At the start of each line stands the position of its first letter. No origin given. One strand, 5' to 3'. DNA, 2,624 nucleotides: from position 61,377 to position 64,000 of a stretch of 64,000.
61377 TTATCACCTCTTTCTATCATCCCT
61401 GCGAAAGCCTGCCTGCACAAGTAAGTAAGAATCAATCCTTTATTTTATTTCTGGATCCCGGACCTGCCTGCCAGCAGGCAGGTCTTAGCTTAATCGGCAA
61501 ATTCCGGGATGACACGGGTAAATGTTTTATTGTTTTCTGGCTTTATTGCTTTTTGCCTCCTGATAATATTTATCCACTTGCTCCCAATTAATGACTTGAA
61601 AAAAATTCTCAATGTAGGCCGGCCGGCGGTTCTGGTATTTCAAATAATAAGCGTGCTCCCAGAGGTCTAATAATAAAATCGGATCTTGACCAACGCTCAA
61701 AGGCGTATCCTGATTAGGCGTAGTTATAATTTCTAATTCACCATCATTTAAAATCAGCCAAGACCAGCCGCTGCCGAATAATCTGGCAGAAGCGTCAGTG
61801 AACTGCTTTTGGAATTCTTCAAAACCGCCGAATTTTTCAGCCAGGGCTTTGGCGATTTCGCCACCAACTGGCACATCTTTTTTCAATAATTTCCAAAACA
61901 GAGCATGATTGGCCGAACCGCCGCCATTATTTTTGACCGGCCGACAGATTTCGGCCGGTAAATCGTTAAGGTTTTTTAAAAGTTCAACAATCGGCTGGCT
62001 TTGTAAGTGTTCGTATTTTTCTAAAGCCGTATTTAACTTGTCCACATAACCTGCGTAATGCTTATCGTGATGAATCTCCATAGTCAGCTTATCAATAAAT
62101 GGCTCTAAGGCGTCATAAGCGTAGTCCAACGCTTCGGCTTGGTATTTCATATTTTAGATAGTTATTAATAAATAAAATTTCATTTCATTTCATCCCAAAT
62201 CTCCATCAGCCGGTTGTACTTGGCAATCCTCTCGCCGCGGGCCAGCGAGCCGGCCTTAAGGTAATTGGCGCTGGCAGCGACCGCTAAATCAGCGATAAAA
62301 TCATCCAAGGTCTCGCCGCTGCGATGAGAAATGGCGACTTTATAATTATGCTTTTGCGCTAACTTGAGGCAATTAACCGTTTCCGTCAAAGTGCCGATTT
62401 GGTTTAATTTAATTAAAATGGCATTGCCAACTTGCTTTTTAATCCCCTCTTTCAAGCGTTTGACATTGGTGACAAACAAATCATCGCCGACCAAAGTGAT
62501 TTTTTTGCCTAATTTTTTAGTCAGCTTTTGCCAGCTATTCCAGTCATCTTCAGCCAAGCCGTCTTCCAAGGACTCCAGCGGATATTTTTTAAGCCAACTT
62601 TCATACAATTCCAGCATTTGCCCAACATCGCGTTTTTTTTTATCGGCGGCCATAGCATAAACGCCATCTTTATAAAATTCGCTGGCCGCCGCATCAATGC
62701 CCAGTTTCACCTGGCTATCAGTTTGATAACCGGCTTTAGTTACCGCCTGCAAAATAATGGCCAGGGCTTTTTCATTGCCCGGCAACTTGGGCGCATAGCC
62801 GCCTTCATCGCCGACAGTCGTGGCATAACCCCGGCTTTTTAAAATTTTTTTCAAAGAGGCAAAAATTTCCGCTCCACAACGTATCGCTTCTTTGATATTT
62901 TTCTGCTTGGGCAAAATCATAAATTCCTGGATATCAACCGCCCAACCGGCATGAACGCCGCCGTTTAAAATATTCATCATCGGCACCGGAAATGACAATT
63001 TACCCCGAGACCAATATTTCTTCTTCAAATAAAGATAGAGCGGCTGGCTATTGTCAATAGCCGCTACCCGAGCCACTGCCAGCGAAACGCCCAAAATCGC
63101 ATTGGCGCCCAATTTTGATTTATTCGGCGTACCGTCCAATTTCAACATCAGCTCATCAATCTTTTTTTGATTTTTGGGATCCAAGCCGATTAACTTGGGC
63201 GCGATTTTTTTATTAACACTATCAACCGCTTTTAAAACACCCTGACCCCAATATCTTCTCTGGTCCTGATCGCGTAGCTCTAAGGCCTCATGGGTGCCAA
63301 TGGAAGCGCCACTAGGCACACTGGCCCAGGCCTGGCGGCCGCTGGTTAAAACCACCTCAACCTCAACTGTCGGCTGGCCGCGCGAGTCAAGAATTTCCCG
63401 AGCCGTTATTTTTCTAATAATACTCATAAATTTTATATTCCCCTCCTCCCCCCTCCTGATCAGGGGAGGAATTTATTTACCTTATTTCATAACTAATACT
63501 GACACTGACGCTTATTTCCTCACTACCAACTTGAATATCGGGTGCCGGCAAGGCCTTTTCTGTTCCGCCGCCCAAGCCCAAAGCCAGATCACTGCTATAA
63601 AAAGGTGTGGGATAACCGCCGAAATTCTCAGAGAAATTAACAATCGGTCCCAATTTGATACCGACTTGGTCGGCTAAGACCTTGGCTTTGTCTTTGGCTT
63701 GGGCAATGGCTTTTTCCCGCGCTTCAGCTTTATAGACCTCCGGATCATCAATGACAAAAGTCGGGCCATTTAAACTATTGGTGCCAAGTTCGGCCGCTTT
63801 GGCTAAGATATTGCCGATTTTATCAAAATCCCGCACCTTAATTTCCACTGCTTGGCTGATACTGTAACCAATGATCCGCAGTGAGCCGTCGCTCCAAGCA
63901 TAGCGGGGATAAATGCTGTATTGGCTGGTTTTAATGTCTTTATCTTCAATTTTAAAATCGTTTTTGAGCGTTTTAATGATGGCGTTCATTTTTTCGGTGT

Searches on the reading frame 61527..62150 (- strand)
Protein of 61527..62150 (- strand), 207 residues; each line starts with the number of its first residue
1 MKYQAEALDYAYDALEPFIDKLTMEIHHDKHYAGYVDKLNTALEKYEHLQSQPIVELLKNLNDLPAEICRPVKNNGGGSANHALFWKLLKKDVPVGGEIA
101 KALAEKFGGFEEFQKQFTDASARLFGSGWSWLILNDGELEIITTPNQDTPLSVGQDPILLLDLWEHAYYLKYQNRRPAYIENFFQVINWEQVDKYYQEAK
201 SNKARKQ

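Call 70: search_protein_families(library=pfam, proteins=[window:61527-62150:-], max_evalue=0.0001)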
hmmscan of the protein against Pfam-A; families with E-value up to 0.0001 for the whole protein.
window:61527-62150:- (207 aa): 2 families
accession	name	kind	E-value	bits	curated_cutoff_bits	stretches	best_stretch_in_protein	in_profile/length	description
PF02777.23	Sod_Fe_C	-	1.3e-39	134.8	20.9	1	97-194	3-101/102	Iron/manganese superoxide dismutases, C-terminal domain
PF00081.27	Sod_Fe_N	-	5.4e-25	88.1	27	1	2-89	1-81/82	Iron/manganese superoxide dismutases, alpha-hairpin domain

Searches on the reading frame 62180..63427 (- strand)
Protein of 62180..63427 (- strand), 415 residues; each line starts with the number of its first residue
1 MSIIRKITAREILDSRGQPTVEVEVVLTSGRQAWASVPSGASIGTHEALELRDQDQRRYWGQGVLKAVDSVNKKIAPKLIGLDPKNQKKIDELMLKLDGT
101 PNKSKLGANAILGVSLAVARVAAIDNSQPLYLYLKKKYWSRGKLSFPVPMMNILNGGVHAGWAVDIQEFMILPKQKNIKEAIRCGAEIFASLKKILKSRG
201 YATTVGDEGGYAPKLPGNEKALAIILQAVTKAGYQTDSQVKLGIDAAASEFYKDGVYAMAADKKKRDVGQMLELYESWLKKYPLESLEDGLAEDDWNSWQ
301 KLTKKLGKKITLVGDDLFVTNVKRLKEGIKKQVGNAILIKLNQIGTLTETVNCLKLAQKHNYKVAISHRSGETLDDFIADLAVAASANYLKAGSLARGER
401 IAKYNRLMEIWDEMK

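Call 70: search_protein_families(library=pfam, proteins=[window:62180-63427:-], max_evalue=0.0001)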
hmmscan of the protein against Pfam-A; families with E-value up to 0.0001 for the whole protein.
window:62180-63427:- (415 aa): 3 families
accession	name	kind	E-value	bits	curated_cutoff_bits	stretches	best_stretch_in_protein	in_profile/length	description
PF00113.28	Enolase_C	-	2.8e-106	355.5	21.5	1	145-414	3-281/296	Enolase, C-terminal TIM barrel domain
PF03952.21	Enolase_N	-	5.1e-57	192.1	35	1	4-134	1-131/131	Enolase, N-terminal domain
PF13378.12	MR_MLE_C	-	1.1e-05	25.7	29.4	1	259-388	47-172/219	Enolase C-terminal domain-like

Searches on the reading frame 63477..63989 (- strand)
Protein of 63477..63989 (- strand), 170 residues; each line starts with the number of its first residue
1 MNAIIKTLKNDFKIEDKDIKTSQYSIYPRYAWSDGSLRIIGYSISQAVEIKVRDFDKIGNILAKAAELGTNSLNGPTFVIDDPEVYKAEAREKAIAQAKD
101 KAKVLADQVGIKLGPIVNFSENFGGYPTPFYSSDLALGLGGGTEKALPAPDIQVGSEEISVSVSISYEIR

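Call 70: search_protein_families(library=pfam, proteins=[window:63477-63989:-], max_evalue=0.0001)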
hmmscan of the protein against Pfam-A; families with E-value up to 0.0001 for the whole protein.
window:63477-63989:- (170 aa): 1 family
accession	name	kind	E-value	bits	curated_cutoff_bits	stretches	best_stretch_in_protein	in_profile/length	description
PF04402.19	SIMPL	-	8.4e-38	131.1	25.2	1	1-167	40-205/205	Protein of unknown function (DUF541)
